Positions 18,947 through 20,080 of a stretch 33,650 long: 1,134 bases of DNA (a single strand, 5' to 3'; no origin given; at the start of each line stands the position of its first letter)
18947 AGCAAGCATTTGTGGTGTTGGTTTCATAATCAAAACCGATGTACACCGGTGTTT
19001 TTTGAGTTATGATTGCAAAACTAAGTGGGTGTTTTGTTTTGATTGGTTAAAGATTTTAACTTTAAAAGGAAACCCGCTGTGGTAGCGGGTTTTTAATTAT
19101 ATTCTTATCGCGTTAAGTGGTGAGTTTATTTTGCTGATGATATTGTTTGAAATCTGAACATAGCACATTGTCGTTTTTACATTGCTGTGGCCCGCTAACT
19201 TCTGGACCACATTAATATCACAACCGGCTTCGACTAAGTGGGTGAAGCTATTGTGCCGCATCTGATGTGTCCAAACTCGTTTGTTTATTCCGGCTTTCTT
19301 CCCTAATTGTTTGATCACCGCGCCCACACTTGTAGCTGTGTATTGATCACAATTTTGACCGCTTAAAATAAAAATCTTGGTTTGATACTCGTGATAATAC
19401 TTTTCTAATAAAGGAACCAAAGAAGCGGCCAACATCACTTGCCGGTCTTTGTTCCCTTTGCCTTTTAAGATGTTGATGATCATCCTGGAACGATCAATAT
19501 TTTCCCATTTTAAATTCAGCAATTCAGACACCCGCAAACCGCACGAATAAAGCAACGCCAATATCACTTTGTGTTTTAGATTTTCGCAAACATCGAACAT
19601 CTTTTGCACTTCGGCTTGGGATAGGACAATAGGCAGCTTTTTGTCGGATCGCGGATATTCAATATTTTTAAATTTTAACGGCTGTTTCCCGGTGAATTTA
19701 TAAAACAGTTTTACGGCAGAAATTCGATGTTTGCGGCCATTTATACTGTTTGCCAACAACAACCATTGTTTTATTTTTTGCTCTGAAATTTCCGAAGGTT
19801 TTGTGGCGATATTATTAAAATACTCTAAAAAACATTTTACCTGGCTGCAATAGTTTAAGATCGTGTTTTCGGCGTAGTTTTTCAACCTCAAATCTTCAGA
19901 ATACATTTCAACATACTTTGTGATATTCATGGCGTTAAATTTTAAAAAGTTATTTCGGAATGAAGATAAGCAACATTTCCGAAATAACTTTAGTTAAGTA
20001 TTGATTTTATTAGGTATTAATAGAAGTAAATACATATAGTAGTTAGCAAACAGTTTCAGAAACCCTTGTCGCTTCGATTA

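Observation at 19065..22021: Four-gene accessory island wedged between terS and terL: two nucleotide/alarmone hydrolases, an orphan and a second tyrosine recombinase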

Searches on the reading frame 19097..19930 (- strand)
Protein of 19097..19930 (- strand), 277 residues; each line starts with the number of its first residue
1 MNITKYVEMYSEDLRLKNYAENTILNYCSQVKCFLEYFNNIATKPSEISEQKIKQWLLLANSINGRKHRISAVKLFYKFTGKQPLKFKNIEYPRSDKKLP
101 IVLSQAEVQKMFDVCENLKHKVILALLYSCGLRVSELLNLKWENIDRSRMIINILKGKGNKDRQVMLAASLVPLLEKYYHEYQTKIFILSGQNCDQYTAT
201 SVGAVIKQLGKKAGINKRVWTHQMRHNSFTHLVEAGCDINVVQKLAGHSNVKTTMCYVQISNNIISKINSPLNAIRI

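Call 3: search_protein_families(library=pfam, proteins=[window:19097-19930:-], max_evalue=0.01)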
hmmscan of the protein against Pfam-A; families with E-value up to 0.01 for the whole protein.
window:19097-19930:- (277 aa): 3 families
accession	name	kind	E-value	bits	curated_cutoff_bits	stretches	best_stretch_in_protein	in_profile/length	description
PF00589.27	Phage_integrase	-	5.4e-37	127.7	27.1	1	103-261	3-169/172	Phage integrase family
PF13495.12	Phage_int_SAM_4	-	2.6e-07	31.4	27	1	11-84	6-82/85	Phage integrase, N-terminal SAM-like domain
PF02899.23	Phage_int_SAM_1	-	7.4e-06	26.6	22.3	1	8-79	2-78/83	Phage integrase, N-terminal SAM-like domain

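Call 4: search_protein_families(library=phrogs, proteins=[window:19097-19930:-], max_evalue=0.001)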
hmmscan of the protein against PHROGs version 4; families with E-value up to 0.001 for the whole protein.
window:19097-19930:- (277 aa): 10 families
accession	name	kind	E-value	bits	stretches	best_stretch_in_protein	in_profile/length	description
phrog_1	-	integration and excision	1.2e-40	141.5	1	4-259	167-434/611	integrase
phrog_216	-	integration and excision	7.8e-38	131.3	1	74-263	23-227/301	integrase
phrog_5127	-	integration and excision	1e-10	42.7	1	18-161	135-261/355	integrase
phrog_7685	-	integration and excision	1.5e-08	35.5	1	156-262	123-225/240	integrase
phrog_7269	-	integration and excision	8.9e-07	29.8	1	213-266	22-75/89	integrase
phrog_5830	-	integration and excision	2.5e-05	24.6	1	102-184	111-195/318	integrase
phrog_23271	-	unknown function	4.1e-05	24.4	1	217-265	7-55/67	-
phrog_37709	-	unknown function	8.6e-05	23.5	1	90-152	48-109/116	-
phrog_25190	-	integration and excision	0.0007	20.9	0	196-252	25-80/109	integrase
phrog_9208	-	integration and excision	0.00099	20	0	217-263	186-232/241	integrase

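Call 9: find_encoding_contigs(protein=window:19097-19930:-, flank=10000, max_places=10)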
Protein window:19097-19930:- (277 aa): 1 contig read that carries it; 1 place shown.
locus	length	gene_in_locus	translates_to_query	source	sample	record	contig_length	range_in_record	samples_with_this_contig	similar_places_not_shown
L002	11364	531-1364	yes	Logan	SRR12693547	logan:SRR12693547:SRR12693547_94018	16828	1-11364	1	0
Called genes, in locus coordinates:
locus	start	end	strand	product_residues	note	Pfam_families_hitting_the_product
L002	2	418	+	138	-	?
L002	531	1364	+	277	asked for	PF02899:Phage_int_SAM_1 (faint), PF13495:Phage_int_SAM_4 (weak), PF00589:Phage_integrase, PF22823:MrpR_C_cat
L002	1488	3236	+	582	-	PF03354:TerL_ATPase, PF20441:TerL_nuclease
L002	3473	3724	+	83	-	-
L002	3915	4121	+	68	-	-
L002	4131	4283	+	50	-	-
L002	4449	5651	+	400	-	PF04860:Phage_portal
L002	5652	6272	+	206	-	PF04586:Peptidase_S78 (weak)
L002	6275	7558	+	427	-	PF05065:Phage_capsid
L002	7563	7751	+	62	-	-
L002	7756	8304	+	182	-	PF05135:Phage_connect_1 (weak)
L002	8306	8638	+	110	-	PF05521:Phage_HCP (weak)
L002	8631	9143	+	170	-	-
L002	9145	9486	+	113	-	-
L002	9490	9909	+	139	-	PF06199:Phage_tail_2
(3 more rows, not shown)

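Call 38: find_homologous_proteins(query=window:19097-19930:-, max_evalue=1e-10)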
Query window:19097-19930:- (277 aa): 4064 proteins with E <= 1e-10 among 4813 candidates; the best 120 are listed.
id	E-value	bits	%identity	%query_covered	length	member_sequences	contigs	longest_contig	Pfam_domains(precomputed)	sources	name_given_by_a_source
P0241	3.4e-180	615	100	100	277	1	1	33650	PF13495.13,PF00589.28,PF02899.24,PF22823.3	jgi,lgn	jgi:site-specific recombinase XerD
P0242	2.3e-162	557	90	100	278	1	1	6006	PF13495.13,PF00589.28,PF02899.24,PF22823.3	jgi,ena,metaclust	metaclust:\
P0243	4.2e-161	553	88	100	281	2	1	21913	PF13495.13,PF00589.28,PF02899.24,PF22823.3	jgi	jgi:site-specific recombinase XerD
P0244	5.5e-143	493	79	100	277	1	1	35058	PF13495.13,PF00589.28,PF02899.24,PF22823.3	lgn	-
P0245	2.5e-142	491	78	100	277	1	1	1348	PF13495.13,PF00589.28,PF02899.24,PF22823.3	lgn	-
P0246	2.6e-142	491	79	100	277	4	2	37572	PF13495.13,PF00589.28,PF02899.24,PF22823.3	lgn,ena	-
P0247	5.6e-141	487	80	99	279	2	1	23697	PF13495.13,PF00589.28,PF02899.24,PF22823.3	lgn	-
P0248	7.7e-141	486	79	100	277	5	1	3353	PF13495.13,PF00589.28,PF02899.24,PF22823.3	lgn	-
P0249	9.2e-141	486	78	100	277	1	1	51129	PF13495.13,PF00589.28,PF02899.24,PF22823.3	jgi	-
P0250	2.7e-140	484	80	100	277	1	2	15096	PF13495.13,PF00589.28,PF02899.24,PF22823.3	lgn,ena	-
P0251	9.9e-140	483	78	100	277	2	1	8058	PF13495.13,PF00589.28,PF02899.24,PF22823.3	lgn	-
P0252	1.3e-139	482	79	100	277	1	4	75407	PF13495.13,PF00589.28,PF02899.24,PF22823.3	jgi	jgi:integrase/recombinase XerD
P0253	7.5e-139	480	79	100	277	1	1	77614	PF13495.13,PF00589.28,PF02899.24,PF22823.3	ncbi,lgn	-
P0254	1.2e-138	479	78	100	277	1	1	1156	PF13495.13,PF00589.28,PF02899.24,PF22823.3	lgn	-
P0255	1.7e-138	479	78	100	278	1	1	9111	PF13495.13,PF00589.28,PF02899.24,PF22823.3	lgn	-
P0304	4.5e-129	448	74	100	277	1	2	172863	PF13495.13,PF00589.28,PF02899.24,PF22823.3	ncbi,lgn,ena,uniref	ncbi:tyrosine-type recombinase/integrase [Flavobacterium sp.]|uniref:tyrosine-type recombinase/integ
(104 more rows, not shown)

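Call 39: find_encoding_contigs(protein=P0246, flank=7000, max_places=2)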
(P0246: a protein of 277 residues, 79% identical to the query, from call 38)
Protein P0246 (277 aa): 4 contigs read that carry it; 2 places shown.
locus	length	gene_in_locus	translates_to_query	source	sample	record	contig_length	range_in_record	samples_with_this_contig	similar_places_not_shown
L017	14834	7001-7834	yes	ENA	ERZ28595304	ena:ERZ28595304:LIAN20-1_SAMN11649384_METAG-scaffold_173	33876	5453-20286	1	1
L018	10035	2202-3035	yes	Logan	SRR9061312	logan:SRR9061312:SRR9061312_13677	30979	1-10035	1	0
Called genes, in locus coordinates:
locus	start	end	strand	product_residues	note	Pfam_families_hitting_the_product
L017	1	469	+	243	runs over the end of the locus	-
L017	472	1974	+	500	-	PF00772:DnaB, PF03796:DnaB_C, PF06745:ATPase (weak), PF13481:AAA_25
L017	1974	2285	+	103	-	PF01844:HNH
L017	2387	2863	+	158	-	PF05119:Terminase_4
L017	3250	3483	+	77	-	-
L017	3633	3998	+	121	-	-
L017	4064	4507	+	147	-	-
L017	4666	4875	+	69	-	-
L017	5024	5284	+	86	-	-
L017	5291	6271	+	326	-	PF13495:Phage_int_SAM_4 (weak), PF00589:Phage_integrase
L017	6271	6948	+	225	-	-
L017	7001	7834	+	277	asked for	PF02899:Phage_int_SAM_1 (faint), PF13495:Phage_int_SAM_4 (weak), PF00589:Phage_integrase, PF22823:MrpR_C_cat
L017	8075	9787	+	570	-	PF03354:TerL_ATPase, PF20441:TerL_nuclease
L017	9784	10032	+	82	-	-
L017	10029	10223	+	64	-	-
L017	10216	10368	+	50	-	-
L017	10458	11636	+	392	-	PF04860:Phage_portal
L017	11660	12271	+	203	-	-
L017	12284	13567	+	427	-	PF05065:Phage_capsid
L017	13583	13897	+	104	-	-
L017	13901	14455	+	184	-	PF05135:Phage_connect_1 (weak)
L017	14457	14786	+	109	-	PF05521:Phage_HCP (weak)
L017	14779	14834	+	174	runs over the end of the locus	PF04883:HK97-gp10_like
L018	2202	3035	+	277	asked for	PF02899:Phage_int_SAM_1 (faint), PF13495:Phage_int_SAM_4 (weak), PF00589:Phage_integrase, PF22823:MrpR_C_cat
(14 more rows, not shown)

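Call 40: find_encoding_contigs(protein=P0304, flank=10000, max_places=2)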
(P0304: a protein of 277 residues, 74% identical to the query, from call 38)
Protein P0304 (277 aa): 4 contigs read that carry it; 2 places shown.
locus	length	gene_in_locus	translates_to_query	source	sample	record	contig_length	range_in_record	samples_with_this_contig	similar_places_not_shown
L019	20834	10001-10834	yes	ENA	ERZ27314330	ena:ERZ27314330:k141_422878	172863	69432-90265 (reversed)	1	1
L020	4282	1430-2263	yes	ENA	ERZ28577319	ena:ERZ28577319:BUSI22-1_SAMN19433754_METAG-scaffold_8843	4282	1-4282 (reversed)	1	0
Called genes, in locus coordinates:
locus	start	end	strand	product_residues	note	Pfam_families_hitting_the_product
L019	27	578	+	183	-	-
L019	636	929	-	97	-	-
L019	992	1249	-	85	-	PF00166:Cpn10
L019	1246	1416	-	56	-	-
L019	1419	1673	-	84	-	-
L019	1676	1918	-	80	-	-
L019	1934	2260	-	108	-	-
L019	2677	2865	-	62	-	-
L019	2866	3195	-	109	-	-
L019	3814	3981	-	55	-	-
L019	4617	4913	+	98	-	-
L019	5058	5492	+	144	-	PF04002:RadC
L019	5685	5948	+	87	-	-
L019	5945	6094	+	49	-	-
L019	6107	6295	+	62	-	-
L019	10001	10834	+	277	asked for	PF02899:Phage_int_SAM_1, PF13495:Phage_int_SAM_4 (weak), PF00589:Phage_integrase, PF22823:MrpR_C_cat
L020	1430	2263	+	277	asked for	PF02899:Phage_int_SAM_1, PF13495:Phage_int_SAM_4 (weak), PF00589:Phage_integrase, PF22823:MrpR_C_cat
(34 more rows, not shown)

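Call 67: search_dna_similar(query=window:19097-19930:-, collection=phages, mode=protein, max_rows=30, max_evalue=1e-10)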
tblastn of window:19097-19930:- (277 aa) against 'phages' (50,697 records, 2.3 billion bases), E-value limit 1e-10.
Records with a match: 186; places in all: 187; records where one place covers at least 80% of the query: 96.
Best place of each record, by identity: <60% 186.
By first word of the organism name: Mycobacterium 50; Bacteriophage 37; Bacillus 21; Polaribacter 13; Listeria 11; Cellulophaga 9; Acinetobacter 8; Salmonella 5; Brevibacillus 4; Rhodococcus 3; and 17 more.
By host as written in the record: - 49; Mycobacterium smegmatis mc2 155 46; Listeria monocytogenes 11; Polaribacter sp. HaHaR_3_91 11; Cellulophaga sp. HaHaR_3_176 9; Brevibacillus laterosporus 4; Bacillus megaterium Km Sp- 4; Bacillus megaterium Km 4; and 30 more.
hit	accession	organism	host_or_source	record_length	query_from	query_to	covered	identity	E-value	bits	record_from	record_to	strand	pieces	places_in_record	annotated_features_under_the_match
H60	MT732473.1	Polaribacter phage Leef_1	Polaribacter sp. AHE13PA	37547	5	259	92%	33.2%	3e-37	145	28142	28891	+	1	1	integrase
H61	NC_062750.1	Polaribacter phage Leef_1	Polaribacter sp. AHE13PA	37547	5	259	92%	33.2%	3e-37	145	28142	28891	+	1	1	integrase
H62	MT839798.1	Bacteriophage sp.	human fecal samples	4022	17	259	88%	34.0%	2e-34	136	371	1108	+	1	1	record has no annotation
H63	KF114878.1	Leptospira phage vb_LkmZ_Bejolso9-LE1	-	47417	13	275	95%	30.9%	2e-27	117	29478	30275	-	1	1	site-specific recombinase, phage integrase family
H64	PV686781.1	Alicyclobacillus phage MMB025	Alicyclobacillus acidoterrestris MMB007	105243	3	259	93%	30.3%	1e-18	91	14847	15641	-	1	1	integrase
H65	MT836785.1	Bacteriophage sp.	human fecal samples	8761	10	259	90%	30.6%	1e-23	105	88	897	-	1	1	record has no annotation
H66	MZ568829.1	Shewanella phage vB_SspM_M16-3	Shewanella sp. M16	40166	4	275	98%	27.7%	6e-23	103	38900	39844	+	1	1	integron integrase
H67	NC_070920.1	Shewanella phage vB_SspM_M16-3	Shewanella sp. M16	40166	4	275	98%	27.7%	6e-23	103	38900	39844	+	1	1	integrase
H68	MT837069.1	Bacteriophage sp.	human fecal samples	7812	17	259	88%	30.0%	3e-17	87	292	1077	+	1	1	record has no annotation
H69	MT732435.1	Cellulophaga phage Ingeline_1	Cellulophaga sp. HaHaR_3_176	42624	19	258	87%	30.2%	4e-28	118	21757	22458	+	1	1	integrase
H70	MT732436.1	Cellulophaga phage Ingeline_2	Cellulophaga sp. HaHaR_3_176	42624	19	258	87%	30.2%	4e-28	118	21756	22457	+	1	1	integrase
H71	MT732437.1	Cellulophaga phage Ingeline_3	Cellulophaga sp. HaHaR_3_176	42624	19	258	87%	30.2%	4e-28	118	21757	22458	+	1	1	integrase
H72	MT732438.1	Cellulophaga phage Ingeline_4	Cellulophaga sp. HaHaR_3_176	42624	19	258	87%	30.2%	4e-28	118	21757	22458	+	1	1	integrase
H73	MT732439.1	Cellulophaga phage Ingeline_5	Cellulophaga sp. HaHaR_3_176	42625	19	258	87%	30.2%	4e-28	118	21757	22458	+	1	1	integrase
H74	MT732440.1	Cellulophaga phage Ingeline_6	Cellulophaga sp. HaHaR_3_176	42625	19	258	87%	30.2%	4e-28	118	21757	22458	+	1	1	integrase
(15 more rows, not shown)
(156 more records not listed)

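Call 95: search_protein_families(library=ncbifam, proteins=[window:19097-19930:-], max_evalue=0.001)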
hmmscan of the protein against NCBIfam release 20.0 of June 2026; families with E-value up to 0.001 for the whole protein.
window:19097-19930:- (277 aa): 13 families
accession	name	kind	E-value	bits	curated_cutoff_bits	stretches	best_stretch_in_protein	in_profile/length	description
NF040815.2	recomb_XerA_Arch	equivalog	2.5e-58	197.7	220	1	9-264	2-258/263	site-specific tyrosine recombinase/integron integrase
TIGR02249.1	integrase_gron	subfamily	6.9e-49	166.9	265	2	8-181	3-179/315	integron integrase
TIGR02225.1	recomb_XerD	equivalog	7.1e-49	166.7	329.6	1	10-268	3-282/290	site-specific tyrosine recombinase XerD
TIGR02224.1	recomb_XerC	equivalog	1.5e-48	165.7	335.15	1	10-266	3-283/295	tyrosine recombinase XerC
NF001399.0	PRK00283.1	subfamily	1.1e-44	152.9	279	1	5-267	7-290/300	tyrosine recombinase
NF002331.0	PRK01287.1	subfamily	1.5e-30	106.4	371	1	62-268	96-320/365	site-specific tyrosine recombinase XerC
NF011946.0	PRK15417.1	equivalog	2.1e-30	106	435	2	5-177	15-190/337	integron integrase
NF003462.0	PRK05084.1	equivalog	1.5e-19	70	267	1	116-263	193-347/360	tyrosine recombinase XerS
NF007371.0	PRK09871.1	subfamily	3.1e-11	43.2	222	1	107-259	11-173/198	tyrosine-type DNA invertase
NF002685.0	PRK02436.1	equivalog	1.5e-08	34.8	178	1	14-211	9-202/245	site-specific tyrosine recombinase XerD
NF007370.0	PRK09870.1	subfamily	2e-08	34.1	221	1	100-259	10-178/200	tyrosine-type DNA invertase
NF040693.1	recomb_GmtY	equivalog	0.00021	20.7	340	0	219-267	391-439/441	gamma-mobile-trio recombinase GmtY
NF047926.1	integrase_GmtZ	equivalog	0.00045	18.3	600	1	221-267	430-477/784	gamma-mobile-trio integrase GmtZ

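Call 96: search_protein_families(library=padloc, proteins=[window:19097-19930:-], max_evalue=0.001)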
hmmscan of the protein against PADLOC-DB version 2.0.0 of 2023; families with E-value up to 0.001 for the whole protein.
window:19097-19930:- (277 aa): 0 families
